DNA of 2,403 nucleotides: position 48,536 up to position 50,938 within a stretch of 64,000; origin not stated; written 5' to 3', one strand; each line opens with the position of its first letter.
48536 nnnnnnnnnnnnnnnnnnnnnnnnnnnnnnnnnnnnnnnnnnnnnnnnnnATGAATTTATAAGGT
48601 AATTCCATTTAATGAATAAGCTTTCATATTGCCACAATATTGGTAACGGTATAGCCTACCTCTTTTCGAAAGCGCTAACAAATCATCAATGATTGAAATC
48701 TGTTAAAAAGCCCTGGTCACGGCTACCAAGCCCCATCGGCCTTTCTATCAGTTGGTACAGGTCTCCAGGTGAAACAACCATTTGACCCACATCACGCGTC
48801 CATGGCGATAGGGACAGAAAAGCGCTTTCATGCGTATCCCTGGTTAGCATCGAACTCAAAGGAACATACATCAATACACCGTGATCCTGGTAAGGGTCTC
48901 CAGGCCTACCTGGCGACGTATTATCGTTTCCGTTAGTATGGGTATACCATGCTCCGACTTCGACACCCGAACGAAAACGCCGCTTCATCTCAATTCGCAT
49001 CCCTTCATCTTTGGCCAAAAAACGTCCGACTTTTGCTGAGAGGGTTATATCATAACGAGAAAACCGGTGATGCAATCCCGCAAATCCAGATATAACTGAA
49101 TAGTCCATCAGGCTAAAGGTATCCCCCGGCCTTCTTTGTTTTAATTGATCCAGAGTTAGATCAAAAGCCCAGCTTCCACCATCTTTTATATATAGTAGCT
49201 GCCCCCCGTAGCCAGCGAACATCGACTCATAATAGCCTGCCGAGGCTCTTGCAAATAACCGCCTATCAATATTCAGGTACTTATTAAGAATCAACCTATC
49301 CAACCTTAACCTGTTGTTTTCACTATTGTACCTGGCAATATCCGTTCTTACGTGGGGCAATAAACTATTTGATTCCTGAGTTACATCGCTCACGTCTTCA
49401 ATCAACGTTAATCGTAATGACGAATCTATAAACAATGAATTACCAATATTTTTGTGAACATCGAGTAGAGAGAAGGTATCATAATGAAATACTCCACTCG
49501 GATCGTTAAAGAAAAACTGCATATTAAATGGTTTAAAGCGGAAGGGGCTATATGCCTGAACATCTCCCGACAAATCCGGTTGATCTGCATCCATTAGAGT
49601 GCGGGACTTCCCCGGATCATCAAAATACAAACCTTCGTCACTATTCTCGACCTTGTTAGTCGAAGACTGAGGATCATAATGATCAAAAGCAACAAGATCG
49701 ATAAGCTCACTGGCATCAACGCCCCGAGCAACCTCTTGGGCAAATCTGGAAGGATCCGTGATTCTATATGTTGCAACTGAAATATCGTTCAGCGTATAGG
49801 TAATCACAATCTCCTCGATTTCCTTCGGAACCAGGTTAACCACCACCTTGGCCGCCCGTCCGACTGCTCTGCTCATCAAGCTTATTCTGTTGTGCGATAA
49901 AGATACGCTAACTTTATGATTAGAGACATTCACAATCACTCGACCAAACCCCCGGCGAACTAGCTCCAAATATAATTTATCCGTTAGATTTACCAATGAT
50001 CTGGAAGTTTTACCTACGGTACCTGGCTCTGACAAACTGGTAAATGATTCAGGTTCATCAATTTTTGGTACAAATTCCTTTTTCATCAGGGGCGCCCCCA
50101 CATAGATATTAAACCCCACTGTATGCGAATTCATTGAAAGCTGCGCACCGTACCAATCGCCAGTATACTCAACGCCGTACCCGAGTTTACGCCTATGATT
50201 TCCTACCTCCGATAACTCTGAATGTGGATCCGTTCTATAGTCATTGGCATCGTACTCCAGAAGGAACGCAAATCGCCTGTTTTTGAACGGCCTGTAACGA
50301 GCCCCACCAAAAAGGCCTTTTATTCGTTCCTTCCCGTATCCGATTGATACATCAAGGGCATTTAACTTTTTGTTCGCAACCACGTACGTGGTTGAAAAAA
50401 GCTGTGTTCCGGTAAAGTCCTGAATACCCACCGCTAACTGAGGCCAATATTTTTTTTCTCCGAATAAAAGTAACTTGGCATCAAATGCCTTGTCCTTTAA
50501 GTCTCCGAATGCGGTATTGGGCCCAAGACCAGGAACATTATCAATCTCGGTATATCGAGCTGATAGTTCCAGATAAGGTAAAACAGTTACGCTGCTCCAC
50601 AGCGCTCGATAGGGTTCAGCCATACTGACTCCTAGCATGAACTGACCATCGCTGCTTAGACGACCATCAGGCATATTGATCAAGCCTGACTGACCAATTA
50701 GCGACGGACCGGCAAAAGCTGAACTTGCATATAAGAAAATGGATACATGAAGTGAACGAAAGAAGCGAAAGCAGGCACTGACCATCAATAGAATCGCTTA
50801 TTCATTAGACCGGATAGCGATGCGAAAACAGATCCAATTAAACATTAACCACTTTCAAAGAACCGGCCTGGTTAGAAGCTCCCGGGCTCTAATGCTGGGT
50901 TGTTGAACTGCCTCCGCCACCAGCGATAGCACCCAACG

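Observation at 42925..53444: Gfc/Yjb-like exopolysaccharide export locus with non-canonical composition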

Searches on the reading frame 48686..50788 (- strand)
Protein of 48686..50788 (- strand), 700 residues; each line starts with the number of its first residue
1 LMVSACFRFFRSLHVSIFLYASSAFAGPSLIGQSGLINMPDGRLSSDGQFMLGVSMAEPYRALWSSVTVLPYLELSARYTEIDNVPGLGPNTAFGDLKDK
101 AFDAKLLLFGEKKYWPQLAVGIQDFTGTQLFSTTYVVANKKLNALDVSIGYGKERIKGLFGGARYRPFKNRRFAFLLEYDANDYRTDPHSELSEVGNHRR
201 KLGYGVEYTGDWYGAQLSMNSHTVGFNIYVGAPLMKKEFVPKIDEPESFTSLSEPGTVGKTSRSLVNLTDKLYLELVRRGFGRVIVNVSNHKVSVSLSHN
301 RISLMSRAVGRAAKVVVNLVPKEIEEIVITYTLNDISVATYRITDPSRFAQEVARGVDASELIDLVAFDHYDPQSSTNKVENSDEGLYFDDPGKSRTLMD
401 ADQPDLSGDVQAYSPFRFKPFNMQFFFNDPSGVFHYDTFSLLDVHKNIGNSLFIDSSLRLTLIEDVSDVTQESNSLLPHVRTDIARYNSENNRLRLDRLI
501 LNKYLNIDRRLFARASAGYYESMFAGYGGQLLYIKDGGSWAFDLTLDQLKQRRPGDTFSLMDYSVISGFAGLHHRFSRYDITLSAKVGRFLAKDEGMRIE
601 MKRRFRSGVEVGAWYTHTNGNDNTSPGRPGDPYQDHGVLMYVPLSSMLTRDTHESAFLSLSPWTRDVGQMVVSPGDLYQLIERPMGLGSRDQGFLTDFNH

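Call 4: search_protein_families(library=pfam, proteins=[window:48686-50788:-], max_evalue=0.01)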
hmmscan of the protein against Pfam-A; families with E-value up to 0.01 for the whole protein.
window:48686-50788:- (700 aa): 1 family
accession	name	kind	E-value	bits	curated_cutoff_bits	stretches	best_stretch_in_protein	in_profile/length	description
PF06082.17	YjbH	-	1.8e-128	430.7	24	2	158-682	171-657/658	Exopolysaccharide biosynthesis protein YbjH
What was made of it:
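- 48686..50788 (-): YjbH/GfcD-family outer-membrane protein (700 aa). It has an N-terminal signal peptide and no convincing lipobox. PF06082 430.7 bits (call 4).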

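Call 5: search_protein_families(library=ncbifam, proteins=[window:48686-50788:-], max_evalue=0.01)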
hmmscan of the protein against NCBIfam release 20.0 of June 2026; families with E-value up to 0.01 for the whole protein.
window:48686-50788:- (700 aa): 0 families

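Call 10: find_encoding_contigs(protein=window:48686-50788:-, flank=10000, max_places=6)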
Protein window:48686-50788:- (700 aa): no gene with exactly this product is on record in the collection.

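Call 19: find_homologous_proteins(query=window:48686-50788:-)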
Query window:48686-50788:- (700 aa): 623 proteins with E <= 0.001 among 8000 candidates; the best 120 are listed.
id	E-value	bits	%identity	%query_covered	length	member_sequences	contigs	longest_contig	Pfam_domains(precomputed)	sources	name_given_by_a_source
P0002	0.0e+0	1476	100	92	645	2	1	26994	PF06082.18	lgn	-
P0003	4.9e-208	711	49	99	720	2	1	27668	PF06082.18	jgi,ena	-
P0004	7.1e-208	711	48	99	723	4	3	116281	PF06082.18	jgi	jgi:hypothetical protein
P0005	2.7e-206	705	49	100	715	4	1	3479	PF06082.18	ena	-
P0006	4.7e-206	705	49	100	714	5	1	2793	PF06082.18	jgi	jgi:hypothetical protein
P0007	8.5e-204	697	46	100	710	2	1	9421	PF06082.18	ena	-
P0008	2.3e-203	696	49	98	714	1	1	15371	PF06082.18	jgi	jgi:hypothetical protein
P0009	4.7e-203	695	47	100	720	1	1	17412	PF06082.18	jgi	jgi:Exopolysaccharide biosynthesis protein YbjH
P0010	7.7e-203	694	48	97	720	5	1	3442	PF06082.18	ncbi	-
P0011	8.9e-203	694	47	98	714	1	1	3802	PF06082.18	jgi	-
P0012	9.2e-203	694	49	98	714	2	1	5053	PF06082.18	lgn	-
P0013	1.3e-201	690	47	99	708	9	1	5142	PF06082.18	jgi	-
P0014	1.9e-201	689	48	99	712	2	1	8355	PF06082.18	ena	-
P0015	2.5e-201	689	47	99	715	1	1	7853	PF06082.18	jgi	jgi:hypothetical protein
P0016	9.9e-201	687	46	100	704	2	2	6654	PF06082.18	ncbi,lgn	-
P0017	1.3e-200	687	47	98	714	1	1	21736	PF06082.18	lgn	-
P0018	7.3e-200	684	47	97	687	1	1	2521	PF06082.18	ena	-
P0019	7.5e-200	684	47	100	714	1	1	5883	PF06082.18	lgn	-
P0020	7.6e-200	684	47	100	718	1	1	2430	PF06082.18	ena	-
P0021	1.6e-199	683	49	96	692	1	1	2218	PF06082.18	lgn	-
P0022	2.8e-199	682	49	94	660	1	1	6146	PF06082.18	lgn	-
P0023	2.8e-199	682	48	97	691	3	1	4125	PF06082.18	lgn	-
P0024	6.4e-199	681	47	98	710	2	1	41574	PF06082.18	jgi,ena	-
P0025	3.6e-198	678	49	94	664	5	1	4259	PF06082.18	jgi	-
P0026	6.9e-198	678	46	98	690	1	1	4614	PF06082.18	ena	-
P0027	2.9e-197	675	48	95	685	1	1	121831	PF06082.18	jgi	jgi:hypothetical protein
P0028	5.6e-197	674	46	99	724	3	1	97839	PF06082.18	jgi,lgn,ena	-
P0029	7.5e-196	671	45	99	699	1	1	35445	PF06082.18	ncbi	-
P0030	1.6e-195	670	47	96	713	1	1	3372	PF06082.18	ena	-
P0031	3.4e-194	665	47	98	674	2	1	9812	PF06082.18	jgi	jgi:hypothetical protein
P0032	5.4e-194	665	47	99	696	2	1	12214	PF06082.18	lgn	-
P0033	5.2e-193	661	46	98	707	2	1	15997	PF06082.18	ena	-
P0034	8.6e-193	661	47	96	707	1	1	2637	PF06082.18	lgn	-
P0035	1.0e-192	660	47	97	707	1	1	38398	PF06082.18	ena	-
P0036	1.0e-192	660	46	97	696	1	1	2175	PF06082.18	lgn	-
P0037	1.4e-192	660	47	97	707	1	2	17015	PF06082.18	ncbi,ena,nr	ncbi:MAG TPA: YjbH domain-containing protein [Acidiferrobacterales bacterium]|nr:YjbH domain-contain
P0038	3.8e-192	659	46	98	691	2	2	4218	PF06082.18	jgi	-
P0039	3.9e-192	658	47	97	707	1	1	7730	PF06082.18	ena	-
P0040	9.2e-192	657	45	100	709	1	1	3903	PF06082.18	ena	-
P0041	1.1e-191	657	47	97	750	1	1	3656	PF06082.18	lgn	-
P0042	1.4e-191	657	44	99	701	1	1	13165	PF06082.18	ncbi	-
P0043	2.8e-191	656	47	97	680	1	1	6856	PF06082.18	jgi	jgi:hypothetical protein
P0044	5.4e-191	655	49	94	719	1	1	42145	PF06082.18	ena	-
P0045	1.0e-190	654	47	96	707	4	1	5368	PF06082.18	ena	-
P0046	1.0e-190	654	45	99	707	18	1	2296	PF06082.18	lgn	-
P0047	3.9e-190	652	47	95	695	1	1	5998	PF06082.18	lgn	-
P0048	4.8e-190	652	46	96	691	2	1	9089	PF06082.18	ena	-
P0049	3.2e-189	649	47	96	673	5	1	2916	PF06082.18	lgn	-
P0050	4.9e-189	648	46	96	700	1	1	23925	PF06082.18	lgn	-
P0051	7.1e-189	648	46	94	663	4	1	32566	PF06082.18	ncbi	-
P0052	7.4e-189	648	46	96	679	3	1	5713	PF06082.18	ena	-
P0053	7.7e-189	648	47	97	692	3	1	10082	PF06082.18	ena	-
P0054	1.4e-188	647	46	98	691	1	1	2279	PF06082.18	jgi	-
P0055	2.7e-188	646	44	99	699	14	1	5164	PF06082.18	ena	-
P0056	2.8e-188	646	47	94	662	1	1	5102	PF06082.18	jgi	-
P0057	2.9e-188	646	45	100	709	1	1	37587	PF06082.18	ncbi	-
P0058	4.0e-188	645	46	97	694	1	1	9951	PF06082.18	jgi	-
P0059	6.2e-188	645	45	99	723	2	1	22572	PF06082.18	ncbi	-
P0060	7.3e-188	644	46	96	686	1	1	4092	PF06082.18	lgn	-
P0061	1.4e-187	643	46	96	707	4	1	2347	PF06082.18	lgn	-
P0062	2.9e-187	642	46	97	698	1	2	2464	PF06082.18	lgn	-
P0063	3.6e-187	642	44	96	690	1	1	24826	PF06082.18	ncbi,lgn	-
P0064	5.1e-187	642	45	99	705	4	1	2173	PF06082.18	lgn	-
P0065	5.5e-187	641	45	96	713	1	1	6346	PF06082.18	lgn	-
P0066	7.2e-187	641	47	96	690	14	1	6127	PF06082.18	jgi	jgi:hypothetical protein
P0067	8.9e-187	641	44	98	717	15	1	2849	PF06082.18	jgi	jgi:hypothetical protein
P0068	3.3e-186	639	46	96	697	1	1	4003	PF06082.18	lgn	-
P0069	5.6e-186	638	45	98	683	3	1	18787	PF06082.18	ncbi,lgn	-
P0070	8.9e-186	637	46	96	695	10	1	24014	PF06082.18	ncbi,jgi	-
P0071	2.0e-185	636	46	97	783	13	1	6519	PF06082.18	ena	-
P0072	3.3e-185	636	45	98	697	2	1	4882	PF06082.18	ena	-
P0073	3.9e-185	635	45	97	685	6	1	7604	PF06082.18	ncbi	ncbi:MAG: YjbH domain-containing protein [Sulfurifustaceae bacterium]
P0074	4.1e-185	635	45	100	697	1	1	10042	PF06082.18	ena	-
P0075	4.7e-185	635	45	96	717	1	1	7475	PF06082.18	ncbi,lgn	-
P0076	6.8e-185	635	45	98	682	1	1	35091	PF06082.18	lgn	-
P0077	7.1e-185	634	46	96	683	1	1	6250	PF06082.18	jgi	-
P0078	7.7e-185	634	46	97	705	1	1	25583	PF06082.18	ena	-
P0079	7.8e-185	634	44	94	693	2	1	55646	PF06082.18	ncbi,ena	-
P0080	1.0e-184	634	45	96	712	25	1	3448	PF06082.18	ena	-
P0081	2.4e-184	633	45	96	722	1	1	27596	PF06082.18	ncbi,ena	-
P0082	4.0e-184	632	46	97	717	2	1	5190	PF06082.18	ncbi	ncbi:MAG: YjbH domain-containing protein [Acidiferrobacterales bacterium]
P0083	5.2e-184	632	46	96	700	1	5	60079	PF06082.18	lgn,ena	-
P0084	8.5e-184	631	44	98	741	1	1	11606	PF06082.18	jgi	-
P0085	5.1e-183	628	45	96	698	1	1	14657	PF06082.18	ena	-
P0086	8.7e-183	628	48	92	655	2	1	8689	PF06082.18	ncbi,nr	ncbi:MAG: YjbH domain-containing protein [Gammaproteobacteria bacterium]|nr:YjbH domain-containing p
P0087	1.1e-182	627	45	99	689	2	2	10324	PF06082.18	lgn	-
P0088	2.9e-182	626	45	98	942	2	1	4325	PF01569.28,PF06082.18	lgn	-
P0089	3.3e-182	626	44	95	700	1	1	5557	PF06082.18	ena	-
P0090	4.5e-182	625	45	97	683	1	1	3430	PF06082.18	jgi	jgi:hypothetical protein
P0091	9.0e-182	624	47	94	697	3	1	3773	PF06082.18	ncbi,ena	-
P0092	1.4e-181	624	46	95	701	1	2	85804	PF06082.18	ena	-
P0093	2.2e-181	623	45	97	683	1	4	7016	PF06082.18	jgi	jgi:hypothetical protein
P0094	3.1e-181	622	44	96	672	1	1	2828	PF06082.18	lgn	-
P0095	3.5e-181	622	45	94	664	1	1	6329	PF06082.18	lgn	-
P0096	3.8e-181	622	46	94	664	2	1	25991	PF06082.18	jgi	jgi:hypothetical protein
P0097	1.1e-180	621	44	94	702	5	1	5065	PF06082.18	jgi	-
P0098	1.3e-180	620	45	97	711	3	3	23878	PF06082.18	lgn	-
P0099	2.5e-180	619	45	97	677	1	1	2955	PF06082.18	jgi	jgi:hypothetical protein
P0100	2.6e-180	619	44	97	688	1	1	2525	PF06082.18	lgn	-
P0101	4.8e-180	619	45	97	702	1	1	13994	PF06082.18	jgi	jgi:hypothetical protein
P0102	7.7e-180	618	45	96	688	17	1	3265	PF06082.18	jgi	-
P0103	1.9e-179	617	45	94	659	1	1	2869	PF06082.18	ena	-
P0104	2.0e-179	617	45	96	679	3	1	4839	PF06082.18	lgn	-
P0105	4.1e-179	615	44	97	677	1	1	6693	PF06082.18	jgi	jgi:hypothetical protein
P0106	4.5e-179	615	43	97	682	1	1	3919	PF06082.18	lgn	-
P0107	1.2e-178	614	44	97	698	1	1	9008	PF06082.18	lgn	-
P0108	2.9e-178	613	46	94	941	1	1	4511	PF01569.28,PF06082.18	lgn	-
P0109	3.2e-178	613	45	97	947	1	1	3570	PF01569.28,PF06082.18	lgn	-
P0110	3.2e-178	613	48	92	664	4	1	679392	PF06082.18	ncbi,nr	ncbi:MAG: YjbH domain-containing protein [Gammaproteobacteria bacterium]|nr:YjbH domain-containing p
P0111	4.0e-178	612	45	97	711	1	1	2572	PF06082.18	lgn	-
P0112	1.6e-177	610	43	98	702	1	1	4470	PF06082.18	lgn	-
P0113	2.2e-177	610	44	98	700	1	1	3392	PF06082.18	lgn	-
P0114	2.8e-177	609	44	97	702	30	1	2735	PF06082.18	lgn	-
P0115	2.8e-177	609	42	98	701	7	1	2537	PF06082.18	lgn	-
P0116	4.8e-177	609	44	97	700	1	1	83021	PF06082.18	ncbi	-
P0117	6.1e-177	608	45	96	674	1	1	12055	PF06082.18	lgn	-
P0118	1.5e-176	607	43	96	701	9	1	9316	PF06082.18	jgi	-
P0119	1.6e-176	607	44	96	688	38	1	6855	PF06082.18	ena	-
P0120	1.7e-176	607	44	94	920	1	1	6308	PF01569.28,PF06082.18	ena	-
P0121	2.0e-176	607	44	96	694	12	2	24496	PF06082.18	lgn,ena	-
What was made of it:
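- Tried and rejected: Exact-sequence lookup of the 700-aa YjbH ORF failed because the public gene call starts later, at 645 aa (calls 10, 19).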

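Call 21: find_encoding_contigs(protein=P0004, flank=10000, max_places=1)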
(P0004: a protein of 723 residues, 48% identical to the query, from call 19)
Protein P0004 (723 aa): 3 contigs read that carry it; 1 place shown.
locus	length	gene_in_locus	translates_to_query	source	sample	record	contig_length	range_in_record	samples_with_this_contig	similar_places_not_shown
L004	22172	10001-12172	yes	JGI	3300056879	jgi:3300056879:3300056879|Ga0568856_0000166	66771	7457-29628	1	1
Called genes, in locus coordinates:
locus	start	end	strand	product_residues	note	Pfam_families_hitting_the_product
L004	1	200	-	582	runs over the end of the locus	-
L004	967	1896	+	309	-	PF00685:Sulfotransfer_1, PF13469:Sulfotransfer_3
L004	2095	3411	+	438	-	PF03721:UDPG_MGDP_dh_N, PF00984:UDPG_MGDP_dh, PF03720:UDPG_MGDP_dh_C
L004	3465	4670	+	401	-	PF13439:Glyco_transf_4, PF13579:Glyco_trans_4_4, PF00534:Glycos_transf_1, PF13692:Glyco_trans_1_4, PF13524:Glyco_trans_1_2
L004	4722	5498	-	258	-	-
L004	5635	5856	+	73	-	-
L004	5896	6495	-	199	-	-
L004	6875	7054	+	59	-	-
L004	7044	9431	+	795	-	PF00072:Response_reg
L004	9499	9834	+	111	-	-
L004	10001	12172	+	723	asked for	PF06082:YjbH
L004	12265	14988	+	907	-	PF02563:Poly_export, PF10531:SLBB (weak), PF22461:SLBB_2 (weak), PF10531:SLBB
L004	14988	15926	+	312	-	PF02706:Wzz, PF13807:GNVR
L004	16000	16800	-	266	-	PF00483:NTP_transferase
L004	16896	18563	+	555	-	PF19815:DUF6298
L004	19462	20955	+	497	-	PF02397:Bac_transf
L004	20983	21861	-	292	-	PF00226:DnaJ (weak)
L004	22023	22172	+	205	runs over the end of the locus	PF02563:Poly_export, PF10531:SLBB, PF22461:SLBB_2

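Call 22: find_encoding_contigs(protein=P0110, flank=10000, max_places=1)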
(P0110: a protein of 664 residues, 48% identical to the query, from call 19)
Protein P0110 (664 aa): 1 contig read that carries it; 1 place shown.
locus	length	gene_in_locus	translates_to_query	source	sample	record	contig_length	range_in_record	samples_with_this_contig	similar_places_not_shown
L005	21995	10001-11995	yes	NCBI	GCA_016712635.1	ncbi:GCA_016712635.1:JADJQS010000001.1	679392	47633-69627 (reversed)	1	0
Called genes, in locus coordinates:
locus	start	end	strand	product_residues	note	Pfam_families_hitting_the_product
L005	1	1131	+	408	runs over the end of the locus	PF13439:Glyco_transf_4, PF13579:Glyco_trans_4_4 (weak), PF00534:Glycos_transf_1, PF13524:Glyco_trans_1_2, PF13692:Glyco_trans_1_4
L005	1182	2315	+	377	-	PF13439:Glyco_transf_4, PF13579:Glyco_trans_4_4, PF20706:GT4-conflict (weak), PF00534:Glycos_transf_1, PF13692:Glyco_trans_1_4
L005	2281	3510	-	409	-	-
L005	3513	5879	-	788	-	PF00754:F5_F8_type_C, PF22633:F5_F8_type_C_2, PF00754:F5_F8_type_C, PF22633:F5_F8_type_C_2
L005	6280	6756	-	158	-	PF00041:fn3 (weak)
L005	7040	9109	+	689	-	PF00226:DnaJ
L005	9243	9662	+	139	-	-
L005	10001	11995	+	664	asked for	PF06082:YjbH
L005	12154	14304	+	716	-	PF00117:GATase, PF07722:Peptidase_C26 (weak), PF04715:, PF00425:Chorismate_bind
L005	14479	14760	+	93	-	PF01817:CM_2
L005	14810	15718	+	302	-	PF20463:PDH_C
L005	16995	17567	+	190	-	-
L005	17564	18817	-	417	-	PF14907:NTP_transf_5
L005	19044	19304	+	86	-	PF05402:PqqD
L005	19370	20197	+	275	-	PF27840:ScmC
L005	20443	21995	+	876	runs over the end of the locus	PF02563:Poly_export, PF10531:SLBB, PF22461:SLBB_2 (weak), PF10531:SLBB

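Call 23: find_encoding_contigs(protein=P0027, flank=10000, max_places=1)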
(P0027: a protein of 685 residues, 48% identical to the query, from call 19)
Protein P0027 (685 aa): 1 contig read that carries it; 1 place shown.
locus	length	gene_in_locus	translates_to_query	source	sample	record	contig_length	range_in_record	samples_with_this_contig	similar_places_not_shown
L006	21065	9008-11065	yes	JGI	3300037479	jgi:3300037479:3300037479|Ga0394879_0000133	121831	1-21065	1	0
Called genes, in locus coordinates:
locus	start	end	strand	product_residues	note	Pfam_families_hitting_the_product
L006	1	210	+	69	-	?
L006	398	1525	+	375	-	PF13439:Glyco_transf_4, PF13579:Glyco_trans_4_4, PF00534:Glycos_transf_1, PF13692:Glyco_trans_1_4, PF13524:Glyco_trans_1_2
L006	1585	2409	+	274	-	PF13649:Methyltransf_25 (weak)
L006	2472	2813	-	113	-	-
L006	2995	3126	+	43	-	-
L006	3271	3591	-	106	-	-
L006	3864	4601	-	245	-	-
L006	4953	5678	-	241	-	-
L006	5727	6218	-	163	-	-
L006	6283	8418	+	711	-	PF00072:Response_reg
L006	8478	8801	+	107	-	-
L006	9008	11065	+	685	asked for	PF06082:YjbH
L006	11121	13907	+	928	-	PF02563:Poly_export, PF22461:SLBB_2 (weak), PF10531:SLBB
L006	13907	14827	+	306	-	PF02706:Wzz (weak)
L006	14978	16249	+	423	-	-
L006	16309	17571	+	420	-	-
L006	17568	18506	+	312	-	PF00535:Glycos_transf_2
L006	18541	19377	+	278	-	PF05050:Methyltransf_21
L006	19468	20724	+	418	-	PF00534:Glycos_transf_1, PF13692:Glyco_trans_1_4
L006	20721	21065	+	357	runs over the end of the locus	PF00953:Glycos_transf_4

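Call 59: find_related_loci(query=A5, collection=genome_contigs, flank=10000)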
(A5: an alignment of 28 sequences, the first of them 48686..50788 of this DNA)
Query A5 (700 aa) in genome_contigs; peptide patterns used: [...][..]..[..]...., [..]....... (x = any residue, [..] = any of these).
325 stretches matched a pattern; 302 encode a relative of the query (tblastn E <= 1e-3); the best 80 are kept; 80 distinct loci.
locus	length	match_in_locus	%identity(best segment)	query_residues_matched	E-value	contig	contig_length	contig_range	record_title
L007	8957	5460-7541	49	10-699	0e+0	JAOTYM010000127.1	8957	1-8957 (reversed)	MAG: Gammaproteobacteria bacterium isolate 21_Jan_SF_Bin47 21_Jan_SF_Bin47_scaffold_6857_c1, whole genome shotgun sequen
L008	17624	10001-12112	44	1-699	0e+0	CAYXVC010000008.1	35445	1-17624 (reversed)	MAG TPA_asm: uncultured Gammaproteobacteria bacterium isolate SRP128015_co1_78 genome assembly, contig: NODE_1206_length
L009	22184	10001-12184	44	3-698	0e+0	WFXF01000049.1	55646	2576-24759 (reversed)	MAG: Gammaproteobacteria bacterium isolate S141_38 k151_256716, whole genome shotgun sequence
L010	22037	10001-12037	47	26-699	0e+0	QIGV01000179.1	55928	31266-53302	MAG: Gammaproteobacteria bacterium isolate SZUA-140 Ga0063293_10000151, whole genome shotgun sequence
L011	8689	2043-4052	47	6-683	0e+0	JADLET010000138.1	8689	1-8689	MAG: Gammaproteobacteria bacterium isolate SJ336 c_000001194379, whole genome shotgun sequence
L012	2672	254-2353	45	3-698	0e+0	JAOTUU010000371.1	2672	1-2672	MAG: Gammaproteobacteria bacterium isolate 13_May_SF_Bin22 13_May_SF_Bin22_scaffold_45400_c1, whole genome shotgun seque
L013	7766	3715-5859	46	3-698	0e+0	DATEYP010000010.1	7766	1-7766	MAG TPA_asm: Acidiferrobacterales bacterium isolate SMAG_U8448 k141_649727, whole genome shotgun sequence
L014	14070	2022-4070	46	18-699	0e+0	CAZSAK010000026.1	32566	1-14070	MAG TPA_asm: uncultured Chromatiaceae bacterium isolate SRP214966_co2_131 genome assembly, contig: NODE_1610_length_3256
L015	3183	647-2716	47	13-698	0e+0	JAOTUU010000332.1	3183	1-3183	MAG: Gammaproteobacteria bacterium isolate 13_May_SF_Bin22 13_May_SF_Bin22_scaffold_34563_c1, whole genome shotgun seque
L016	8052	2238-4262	47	23-698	0e+0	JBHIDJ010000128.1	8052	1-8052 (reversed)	MAG: Acidiferrobacterales bacterium isolate Baj_1_bin.3 NODE_446_length_8052_cov_11.252470, whole genome shotgun sequenc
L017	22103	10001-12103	44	1-700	0e+0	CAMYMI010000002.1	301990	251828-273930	MAG: uncultured Ectothiorhodospiraceae bacterium isolate ES_Gamma_050 genome assembly, contig: scaffold_26, whole genome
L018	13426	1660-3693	47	28-699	0e+0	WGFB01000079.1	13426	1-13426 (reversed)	MAG: Gammaproteobacteria bacterium isolate S146_68 k151_470073, whole genome shotgun sequence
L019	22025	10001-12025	48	26-698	0e+0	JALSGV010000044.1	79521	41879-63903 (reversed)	MAG: Gammaproteobacteria bacterium isolate 354-166_maxbin2_scaf2bin.143 354-166_scaffold_207_c1, whole genome shotgun se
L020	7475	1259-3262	45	29-698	0e+0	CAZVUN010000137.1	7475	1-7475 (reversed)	MAG TPA_asm: uncultured Acidiferrobacteraceae bacterium isolate binchicken_co107_250 genome assembly, contig: NODE_21050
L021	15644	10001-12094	45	7-700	0e+0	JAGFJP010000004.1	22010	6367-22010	MAG: Thiogranum sp. isolate mag.26 k127_3133171, whole genome shotgun sequence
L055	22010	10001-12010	42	13-682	1e-172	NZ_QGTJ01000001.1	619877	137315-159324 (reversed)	Plasticicumulans acidivorans strain DSM 23606 Ga0215699_101, whole genome shotgun sequence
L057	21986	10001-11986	43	23-685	2e-172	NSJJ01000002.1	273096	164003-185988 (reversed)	MAG: Sulfuricella denitrificans isolate Ru_enrich_SD NODE_11_length_273096_cov_13.8588, whole genome shotgun sequence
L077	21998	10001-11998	43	29-693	9e-166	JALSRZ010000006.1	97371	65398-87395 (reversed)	MAG: Thiohalobacter sp. isolate 356-308_metabat2_scaf2bin.017 356-308_scaffold_102_c1, whole genome shotgun sequence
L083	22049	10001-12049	41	7-684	3e-163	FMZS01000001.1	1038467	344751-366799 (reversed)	Massilia sp. PDC64 genome assembly, contig: Ga0115468_101, whole genome shotgun sequence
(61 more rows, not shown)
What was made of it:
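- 48686..50788 (-): 623 homologues found, the listed best 120 at 42-49% identity (call 19); 302 relatives in species genomes (call 59).
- Tried and rejected: The YjbH alignment was used instead (call 59).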
